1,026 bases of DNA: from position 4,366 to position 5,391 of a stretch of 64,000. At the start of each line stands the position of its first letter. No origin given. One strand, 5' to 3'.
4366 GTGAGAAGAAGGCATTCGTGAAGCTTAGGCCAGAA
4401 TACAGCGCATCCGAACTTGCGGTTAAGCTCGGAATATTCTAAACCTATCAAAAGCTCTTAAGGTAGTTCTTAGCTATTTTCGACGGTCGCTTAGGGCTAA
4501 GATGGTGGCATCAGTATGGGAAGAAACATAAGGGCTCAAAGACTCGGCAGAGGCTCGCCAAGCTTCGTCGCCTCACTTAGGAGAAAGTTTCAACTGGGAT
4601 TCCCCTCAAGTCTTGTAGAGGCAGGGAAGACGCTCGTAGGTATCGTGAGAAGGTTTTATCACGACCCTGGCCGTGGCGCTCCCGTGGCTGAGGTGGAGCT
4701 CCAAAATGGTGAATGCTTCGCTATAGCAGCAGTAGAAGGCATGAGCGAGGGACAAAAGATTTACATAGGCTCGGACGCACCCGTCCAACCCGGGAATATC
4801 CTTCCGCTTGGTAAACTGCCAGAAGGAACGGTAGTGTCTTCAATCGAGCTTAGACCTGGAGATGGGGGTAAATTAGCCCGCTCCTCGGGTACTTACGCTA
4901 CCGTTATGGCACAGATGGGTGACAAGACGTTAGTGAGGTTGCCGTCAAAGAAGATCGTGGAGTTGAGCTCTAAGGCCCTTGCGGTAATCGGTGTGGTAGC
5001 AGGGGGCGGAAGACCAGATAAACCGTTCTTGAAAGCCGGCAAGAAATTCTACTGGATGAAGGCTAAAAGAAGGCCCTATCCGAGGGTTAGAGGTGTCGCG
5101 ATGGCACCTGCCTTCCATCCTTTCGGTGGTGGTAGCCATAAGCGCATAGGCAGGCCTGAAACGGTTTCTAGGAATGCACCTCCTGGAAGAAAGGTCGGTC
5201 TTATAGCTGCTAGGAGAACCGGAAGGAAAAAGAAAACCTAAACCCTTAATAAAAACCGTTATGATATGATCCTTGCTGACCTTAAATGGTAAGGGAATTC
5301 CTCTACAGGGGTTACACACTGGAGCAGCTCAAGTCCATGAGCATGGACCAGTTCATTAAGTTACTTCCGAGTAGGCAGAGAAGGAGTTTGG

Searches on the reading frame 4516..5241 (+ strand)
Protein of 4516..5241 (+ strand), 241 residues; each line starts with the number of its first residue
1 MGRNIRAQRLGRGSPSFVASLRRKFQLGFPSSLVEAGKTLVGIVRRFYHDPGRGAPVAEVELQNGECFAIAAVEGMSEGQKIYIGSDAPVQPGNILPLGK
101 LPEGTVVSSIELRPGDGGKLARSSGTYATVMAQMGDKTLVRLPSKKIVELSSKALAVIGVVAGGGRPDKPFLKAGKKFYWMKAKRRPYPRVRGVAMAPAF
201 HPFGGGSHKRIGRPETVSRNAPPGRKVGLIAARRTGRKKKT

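Call 71: list_cluster_members(proteins=[window:4516-5241:+, window:6543-7841:-, window:30339-31736:-, window:49480-51492:+, window:34936-36348:+, window:15239-16450:-])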
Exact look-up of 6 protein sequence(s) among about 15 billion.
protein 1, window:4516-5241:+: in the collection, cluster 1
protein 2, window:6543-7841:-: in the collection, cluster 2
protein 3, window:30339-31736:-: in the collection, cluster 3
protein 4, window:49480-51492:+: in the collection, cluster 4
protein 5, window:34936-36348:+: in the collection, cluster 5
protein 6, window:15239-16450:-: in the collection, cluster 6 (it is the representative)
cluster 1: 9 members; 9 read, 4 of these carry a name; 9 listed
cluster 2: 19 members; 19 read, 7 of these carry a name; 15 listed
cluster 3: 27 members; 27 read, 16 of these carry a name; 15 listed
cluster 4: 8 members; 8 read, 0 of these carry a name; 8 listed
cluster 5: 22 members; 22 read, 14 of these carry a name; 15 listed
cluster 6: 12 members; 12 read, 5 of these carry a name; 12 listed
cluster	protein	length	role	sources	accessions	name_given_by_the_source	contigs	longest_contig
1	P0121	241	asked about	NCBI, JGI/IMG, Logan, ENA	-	-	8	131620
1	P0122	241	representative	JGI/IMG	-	-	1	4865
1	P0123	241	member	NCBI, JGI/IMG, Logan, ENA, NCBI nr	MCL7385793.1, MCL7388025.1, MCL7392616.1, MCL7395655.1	MAG: 50S ribosomal protein L2 [Thaumarchaeota archaeon] | large subunit ribosomal protein L2 | 50S ribosomal protein L2 [Candidatus Terraquivivens yellowstonensis]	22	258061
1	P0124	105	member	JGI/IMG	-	large subunit ribosomal protein L2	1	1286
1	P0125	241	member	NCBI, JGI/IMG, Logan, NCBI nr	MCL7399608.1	MAG: 50S ribosomal protein L2 [Thaumarchaeota archaeon] | large subunit ribosomal protein L2 | 50S ribosomal protein L2 [Candidatus Terraquivivens yellowstonensis]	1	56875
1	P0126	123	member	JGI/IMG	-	large subunit ribosomal protein L2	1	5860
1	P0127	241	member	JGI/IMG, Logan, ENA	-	-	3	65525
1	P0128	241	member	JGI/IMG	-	-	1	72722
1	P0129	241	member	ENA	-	-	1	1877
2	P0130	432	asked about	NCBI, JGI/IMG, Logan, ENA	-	-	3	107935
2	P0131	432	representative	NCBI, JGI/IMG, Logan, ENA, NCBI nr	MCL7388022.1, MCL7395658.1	MAG: histidine--tRNA ligase [Thaumarchaeota archaeon] | histidyl-tRNA synthetase | histidine--tRNA ligase [Candidatus Terraquivivens yellowstonensis]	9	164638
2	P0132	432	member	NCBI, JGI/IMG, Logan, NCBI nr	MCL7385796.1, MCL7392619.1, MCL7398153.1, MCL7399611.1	MAG: histidine--tRNA ligase [Thaumarchaeota archaeon] | histidyl-tRNA synthetase | histidine--tRNA ligase [Candidatus Terraquivivens yellowstonensis]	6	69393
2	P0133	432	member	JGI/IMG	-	histidyl-tRNA synthetase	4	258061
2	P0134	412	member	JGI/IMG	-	histidyl-tRNA synthetase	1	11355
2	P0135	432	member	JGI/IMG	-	histidyl-tRNA synthetase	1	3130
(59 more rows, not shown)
